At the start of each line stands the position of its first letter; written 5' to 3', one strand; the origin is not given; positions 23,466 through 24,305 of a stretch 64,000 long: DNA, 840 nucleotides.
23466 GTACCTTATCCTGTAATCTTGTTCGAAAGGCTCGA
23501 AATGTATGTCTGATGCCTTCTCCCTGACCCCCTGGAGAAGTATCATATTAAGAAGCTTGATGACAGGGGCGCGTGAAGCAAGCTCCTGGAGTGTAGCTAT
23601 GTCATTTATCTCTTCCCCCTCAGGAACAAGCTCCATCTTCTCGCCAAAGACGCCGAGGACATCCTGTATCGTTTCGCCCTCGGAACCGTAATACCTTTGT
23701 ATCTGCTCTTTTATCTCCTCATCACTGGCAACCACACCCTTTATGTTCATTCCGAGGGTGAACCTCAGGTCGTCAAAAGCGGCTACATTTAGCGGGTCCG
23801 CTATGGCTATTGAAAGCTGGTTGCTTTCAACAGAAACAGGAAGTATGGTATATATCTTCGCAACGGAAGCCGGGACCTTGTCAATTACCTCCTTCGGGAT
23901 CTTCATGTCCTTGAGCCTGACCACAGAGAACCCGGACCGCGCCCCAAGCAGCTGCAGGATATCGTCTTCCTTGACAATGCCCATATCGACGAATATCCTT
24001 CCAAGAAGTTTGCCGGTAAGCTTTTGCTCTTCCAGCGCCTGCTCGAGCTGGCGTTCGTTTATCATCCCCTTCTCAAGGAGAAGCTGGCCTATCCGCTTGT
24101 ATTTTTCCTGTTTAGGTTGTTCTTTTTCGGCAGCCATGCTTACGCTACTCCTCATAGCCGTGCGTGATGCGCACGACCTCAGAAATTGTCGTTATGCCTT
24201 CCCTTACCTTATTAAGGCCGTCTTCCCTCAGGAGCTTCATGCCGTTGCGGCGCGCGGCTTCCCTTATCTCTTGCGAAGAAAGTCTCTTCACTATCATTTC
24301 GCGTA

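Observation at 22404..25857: Tandem MshEN-type c-di-GMP-receptor motifs on the secretion ATPases, with a stand-alone GGDEF cyclase at the window edge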

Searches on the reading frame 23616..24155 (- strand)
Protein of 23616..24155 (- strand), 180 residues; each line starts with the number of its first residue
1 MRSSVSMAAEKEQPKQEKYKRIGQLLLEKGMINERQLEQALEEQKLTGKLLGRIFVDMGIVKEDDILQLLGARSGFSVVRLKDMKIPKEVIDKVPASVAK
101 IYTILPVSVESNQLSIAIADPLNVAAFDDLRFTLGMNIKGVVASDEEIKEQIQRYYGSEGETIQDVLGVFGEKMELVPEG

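Call 7: search_solved_structures(query=window:23616-24155:-, max_evalue=1, show_alignments=5)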
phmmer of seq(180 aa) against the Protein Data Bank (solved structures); distinct sequences matched with E-value up to 1: 22.
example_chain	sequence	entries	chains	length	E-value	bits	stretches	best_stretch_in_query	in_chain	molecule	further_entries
6f8l_G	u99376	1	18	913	1.4e-36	129.3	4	20-139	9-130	Type IV pilus assembly protein PilF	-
3jc8_Ba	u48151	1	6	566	2.2e-29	105.9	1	21-179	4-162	Type IV-A pilus assembly ATPase PilB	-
6olj_C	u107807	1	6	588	9.9e-26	94.1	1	19-169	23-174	Type IV pilus biogenesis ATPase PilB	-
5tsg_B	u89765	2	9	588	1e-25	94.1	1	19-169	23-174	Type IV pilus biogenesis ATPase PilB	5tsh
5zfr_A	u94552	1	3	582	1.9e-25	93.2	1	19-168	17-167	Type IV pilus biogenesis ATPase PilB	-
5htl_A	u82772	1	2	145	7.2e-15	58.8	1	17-156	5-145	MSHA biogenesis protein MshE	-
9g1w_A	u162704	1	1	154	2.5e-13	53.8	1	20-139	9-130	Type IV pilus assembly ATPase PilB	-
8pfa_A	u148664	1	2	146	5.4e-11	46.2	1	17-127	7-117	c-di-GMP binding domain of the ATPase enzyme PilF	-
6ejf_G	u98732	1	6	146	6.6e-11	45.9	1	19-156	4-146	Type IV pilus assembly protein PilF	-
8pdk_A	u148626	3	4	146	1.3e-10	45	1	17-127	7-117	c-di-GMP binding domain of the ATPase enzyme PilF | ATP-binding motif-containing protein pilF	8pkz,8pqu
9glg_A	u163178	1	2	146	1.8e-10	44.5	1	17-127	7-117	ATP-binding motif-containing protein pilF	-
6ejf_J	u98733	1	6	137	2.2e-10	44.2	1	19-127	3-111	Type IV pilus assembly protein PilF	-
9gl5_A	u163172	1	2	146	3.3e-10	43.6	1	17-127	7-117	ATP-binding motif-containing protein pilF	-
8pe0_A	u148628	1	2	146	3.8e-10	43.4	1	18-127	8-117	c-di-GMP binding domain of the ATPase enzyme PilF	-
2d28_C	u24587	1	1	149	4.2e-06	30.3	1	19-157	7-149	type II secretion ATPase XpsE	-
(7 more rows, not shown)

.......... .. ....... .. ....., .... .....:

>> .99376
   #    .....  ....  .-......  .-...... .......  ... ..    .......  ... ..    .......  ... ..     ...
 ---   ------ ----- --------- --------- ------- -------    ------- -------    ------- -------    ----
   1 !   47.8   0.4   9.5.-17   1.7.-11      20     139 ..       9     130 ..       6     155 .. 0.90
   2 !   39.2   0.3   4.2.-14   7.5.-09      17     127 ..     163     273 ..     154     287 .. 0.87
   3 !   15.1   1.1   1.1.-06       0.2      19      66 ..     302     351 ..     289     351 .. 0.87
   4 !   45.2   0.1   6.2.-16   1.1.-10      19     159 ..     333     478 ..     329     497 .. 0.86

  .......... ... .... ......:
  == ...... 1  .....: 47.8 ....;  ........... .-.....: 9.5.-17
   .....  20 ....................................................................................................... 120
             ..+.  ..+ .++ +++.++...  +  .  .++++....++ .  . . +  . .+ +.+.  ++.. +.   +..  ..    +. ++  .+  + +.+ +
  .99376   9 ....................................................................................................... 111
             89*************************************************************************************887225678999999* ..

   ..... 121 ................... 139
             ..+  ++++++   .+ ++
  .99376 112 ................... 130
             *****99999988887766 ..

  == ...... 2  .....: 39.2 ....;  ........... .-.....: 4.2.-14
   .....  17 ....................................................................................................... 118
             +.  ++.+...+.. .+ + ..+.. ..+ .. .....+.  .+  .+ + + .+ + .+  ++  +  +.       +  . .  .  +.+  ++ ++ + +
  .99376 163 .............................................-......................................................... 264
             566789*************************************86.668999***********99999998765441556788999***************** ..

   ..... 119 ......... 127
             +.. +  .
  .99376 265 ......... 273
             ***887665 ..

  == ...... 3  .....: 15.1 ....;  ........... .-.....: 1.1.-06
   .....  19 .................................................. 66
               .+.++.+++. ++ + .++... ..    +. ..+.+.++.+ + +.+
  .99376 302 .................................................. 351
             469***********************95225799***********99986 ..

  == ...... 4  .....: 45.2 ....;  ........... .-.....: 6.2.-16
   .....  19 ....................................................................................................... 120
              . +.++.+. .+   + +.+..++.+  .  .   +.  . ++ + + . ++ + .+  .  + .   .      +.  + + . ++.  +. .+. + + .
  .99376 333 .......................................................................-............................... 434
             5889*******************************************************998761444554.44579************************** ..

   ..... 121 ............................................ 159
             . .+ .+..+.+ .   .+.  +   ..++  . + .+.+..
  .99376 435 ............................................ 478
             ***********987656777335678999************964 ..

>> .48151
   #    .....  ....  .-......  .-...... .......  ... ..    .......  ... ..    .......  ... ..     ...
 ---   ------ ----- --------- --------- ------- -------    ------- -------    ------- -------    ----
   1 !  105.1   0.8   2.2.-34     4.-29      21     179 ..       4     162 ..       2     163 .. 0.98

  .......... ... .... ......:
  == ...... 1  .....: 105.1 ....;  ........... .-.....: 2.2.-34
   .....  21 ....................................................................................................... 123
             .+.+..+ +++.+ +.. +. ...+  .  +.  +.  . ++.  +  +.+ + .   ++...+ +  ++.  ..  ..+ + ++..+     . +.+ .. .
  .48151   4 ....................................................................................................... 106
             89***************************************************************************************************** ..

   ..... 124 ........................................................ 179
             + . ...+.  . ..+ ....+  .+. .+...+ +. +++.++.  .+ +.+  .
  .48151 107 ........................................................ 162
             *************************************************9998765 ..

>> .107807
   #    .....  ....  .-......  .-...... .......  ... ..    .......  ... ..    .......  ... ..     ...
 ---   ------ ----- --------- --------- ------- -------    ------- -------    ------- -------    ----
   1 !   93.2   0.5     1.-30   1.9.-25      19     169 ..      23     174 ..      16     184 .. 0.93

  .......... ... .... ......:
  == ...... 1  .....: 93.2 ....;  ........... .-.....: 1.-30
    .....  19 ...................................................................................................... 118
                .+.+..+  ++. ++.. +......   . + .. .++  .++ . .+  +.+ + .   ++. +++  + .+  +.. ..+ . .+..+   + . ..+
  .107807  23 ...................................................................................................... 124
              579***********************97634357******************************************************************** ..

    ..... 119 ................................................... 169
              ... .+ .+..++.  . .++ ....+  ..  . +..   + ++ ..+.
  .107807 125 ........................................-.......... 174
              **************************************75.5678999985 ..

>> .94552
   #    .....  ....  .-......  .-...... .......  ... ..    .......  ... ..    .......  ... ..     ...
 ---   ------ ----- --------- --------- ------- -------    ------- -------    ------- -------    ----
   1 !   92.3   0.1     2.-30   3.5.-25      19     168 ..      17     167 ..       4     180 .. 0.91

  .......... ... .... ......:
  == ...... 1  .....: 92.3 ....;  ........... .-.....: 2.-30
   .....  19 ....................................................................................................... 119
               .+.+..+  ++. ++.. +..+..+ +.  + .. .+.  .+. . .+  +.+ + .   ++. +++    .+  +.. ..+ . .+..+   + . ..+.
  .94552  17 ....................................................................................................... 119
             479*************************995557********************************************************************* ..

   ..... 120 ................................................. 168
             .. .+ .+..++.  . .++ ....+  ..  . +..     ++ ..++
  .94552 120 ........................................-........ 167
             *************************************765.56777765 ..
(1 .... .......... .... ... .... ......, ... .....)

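Call 48: predict_structure(alignment_id=A1)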
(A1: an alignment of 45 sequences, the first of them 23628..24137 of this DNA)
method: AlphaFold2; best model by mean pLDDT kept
length: 170 residues; sequences in the alignment: 45
mean_pLDDT: 83.2   pTM: 0.72
mean pLDDT of the five models: 83.2, 82.6, 80.9, 80.2, 79.7
residues with pLDDT >= 90: 104; 70-90: 33; 50-70: 17; < 50: 16
segments of 3 or more residues with pLDDT < 50: 1-12, 167-170
pLDDT, mean of each block of 10 residues (from residue 1): 38 73 92 93 90 92 90 90 93 93 93 89 92 94 92 58 51
secondary structure, 60 per line:
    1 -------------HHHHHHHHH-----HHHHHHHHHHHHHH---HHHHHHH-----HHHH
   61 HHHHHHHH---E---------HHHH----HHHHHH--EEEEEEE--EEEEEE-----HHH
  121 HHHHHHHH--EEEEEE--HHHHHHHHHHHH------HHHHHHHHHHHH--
elements in order: H14-22 H28-41 H45-51 H57-68 H82-85 H90-95 E98-104 E107-112 H118-128 E131-136 H139-150 H157-168

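Call 50: fold_search(model_id=the predicted structure, library=pdb)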
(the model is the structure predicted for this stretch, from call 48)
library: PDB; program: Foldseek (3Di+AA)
matches with E <= 10: 155; with E <= 0.001: 21
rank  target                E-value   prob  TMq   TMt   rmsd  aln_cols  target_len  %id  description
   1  9g1w_MODEL_1_A        1.9e-10  1.00  0.69  0.76   4.0       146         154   25  NMR solution structure of the Thermus thermophilus PilF-GSPIIA domain (released 2025-05-21)
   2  8pfa_A                4.5e-10  1.00  0.62  0.74   3.3       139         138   27  X-ray structure of the Thermus thermophilus K167R mutant of the PilF-GSPIIB domain in the c-di-GMP bound state (released 2024-06-26)
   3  5htl_B                5.0e-10  1.00  0.69  0.83   2.4       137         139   30  Structure of MshE with cdg (released 2016-10-05)
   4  9gl5_A                8.6e-10  1.00  0.61  0.73   3.3       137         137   26  X-ray structure of the Thermus thermophilus Q190E mutant of the PilF-GSPIIB domain in the c-di-GMP bound state (released 2025-06-25)
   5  8pdk_A                8.6e-10  1.00  0.61  0.72   3.3       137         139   26  X-ray structure of the Thermus thermophilus PilF-GSPIIB domain in the c-di-GMP bound state (released 2024-06-26)
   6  8pfa_B                9.7e-10  1.00  0.61  0.73   3.2       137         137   27  X-ray structure of the Thermus thermophilus K167R mutant of the PilF-GSPIIB domain in the c-di-GMP bound state (released 2024-06-26)
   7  9glg_A                1.1e-09  1.00  0.61  0.73   3.3       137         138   26  X-ray structure of the Thermus thermophilus Q218E mutant of the PilF-GSPIIB domain in the c-di-GMP bound state (released 2025-06-25)
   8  9glg_B                1.2e-09  1.00  0.61  0.73   3.3       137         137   26  X-ray structure of the Thermus thermophilus Q218E mutant of the PilF-GSPIIB domain in the c-di-GMP bound state (released 2025-06-25)
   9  8pe0_A                1.4e-09  1.00  0.60  0.70   3.4       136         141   26  X-ray structure of the Thermus thermophilus K167L mutant of the PilF-GSPIIB domain in the c-di-GMP bound state (released 2024-06-26)
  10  5htl_A                3.6e-09  1.00  0.65  0.76   3.3       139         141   30  Structure of MshE with cdg (released 2016-10-05)
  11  8pdk_B                4.4e-09  1.00  0.61  0.74   3.2       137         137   26  X-ray structure of the Thermus thermophilus PilF-GSPIIB domain in the c-di-GMP bound state (released 2024-06-26)
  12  7lkm_A                8.4e-09  1.00  0.58  0.65   4.5       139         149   16  The PilB(N-terminal_P70S mutant)-PilZ complex of the Type IV pilus from Xanthomonas citri (released 2021-08-11)
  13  7lko_A                1.8e-08  1.00  0.60  0.67   4.4       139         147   15  The PilB(N-terminal)-PilZ complex of the Type IV pilus from Xanthomonas citri (2.9 A) (released 2021-08-11)
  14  7lkm_B                3.2e-08  1.00  0.59  0.67   4.5       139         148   16  The PilB(N-terminal_P70S mutant)-PilZ complex of the Type IV pilus from Xanthomonas citri (released 2021-08-11)
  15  8pkz_MODEL_1_A        3.2e-08  1.00  0.60  0.68   3.4       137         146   28  NMR solution structure of PilF-GSPIIB in the c-di-GMP bound state (released 2024-07-10)
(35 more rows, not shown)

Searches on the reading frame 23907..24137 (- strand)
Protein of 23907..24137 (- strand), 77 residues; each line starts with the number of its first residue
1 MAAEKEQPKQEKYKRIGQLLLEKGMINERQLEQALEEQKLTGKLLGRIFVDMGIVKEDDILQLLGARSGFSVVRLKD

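Call 59: search_protein_families(library=ncbifam, proteins=[window:23907-24137:-], max_evalue=10)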
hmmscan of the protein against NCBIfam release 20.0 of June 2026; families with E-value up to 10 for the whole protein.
seq(77 aa): 6 families
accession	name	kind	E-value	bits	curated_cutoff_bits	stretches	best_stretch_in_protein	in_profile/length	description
NF053729.1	c-di-GMP_motif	domain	3.7e-19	68.3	38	1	15-65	1-51/53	cyclic di-GMP-binding domain-containing protein, MshE-related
NF012033.0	PRK15489.1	equivalog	8.5e-08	30.8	537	1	11-65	488-542/703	glycosyl transferase family protein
NF008411.1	PRK11234.1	equivalog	1.1e-05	24.1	1170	1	10-74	478-541/723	cyclic di-3',5'-guanylate-activated glycosyltransferase NfrB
TIGR03029.1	EpsG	equivalog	2.4e-05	23.6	313.8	1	15-66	4-55/274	chain length determinant protein tyrosine kinase EpsG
TIGR02538.1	type_IV_pilB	equivalog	0.0044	15.7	675.65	1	16-76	2-62/564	type IV-A pilus assembly ATPase PilB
NF008969.0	PRK12317.1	subfamily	0.11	11.1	502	1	12-43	20-51/426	elongation factor 1-alpha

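Call 60: search_protein_representatives(protein=window:23913-24137:-)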
Query: 75 residues. Proteins with E-value up to 0.001 (for the whole library): 5108; up to 1e-10: 290; up to 1e-30: 1. The best 150 are listed.
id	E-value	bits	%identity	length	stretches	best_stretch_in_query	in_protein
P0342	4.3e-34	131.3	40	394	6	10-65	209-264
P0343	1.1e-30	120.6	37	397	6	10-67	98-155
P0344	4.2e-25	103.0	33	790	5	11-65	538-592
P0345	3.8e-24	99.9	46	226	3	13-60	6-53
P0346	8.0e-24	98.9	35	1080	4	14-70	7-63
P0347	2.7e-23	97.2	36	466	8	8-70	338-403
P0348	5.5e-22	93.1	33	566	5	13-65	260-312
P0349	1.0e-20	89.1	35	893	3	7-71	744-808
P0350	1.8e-20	88.3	46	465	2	7-66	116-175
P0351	2.5e-20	87.9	35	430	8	9-71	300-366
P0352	2.9e-20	87.7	40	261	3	14-64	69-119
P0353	7.0e-20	86.5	35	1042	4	14-70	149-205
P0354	8.0e-20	86.3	40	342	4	13-70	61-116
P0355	9.5e-20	86.1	32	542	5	12-65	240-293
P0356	2.0e-19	85.1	34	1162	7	2-68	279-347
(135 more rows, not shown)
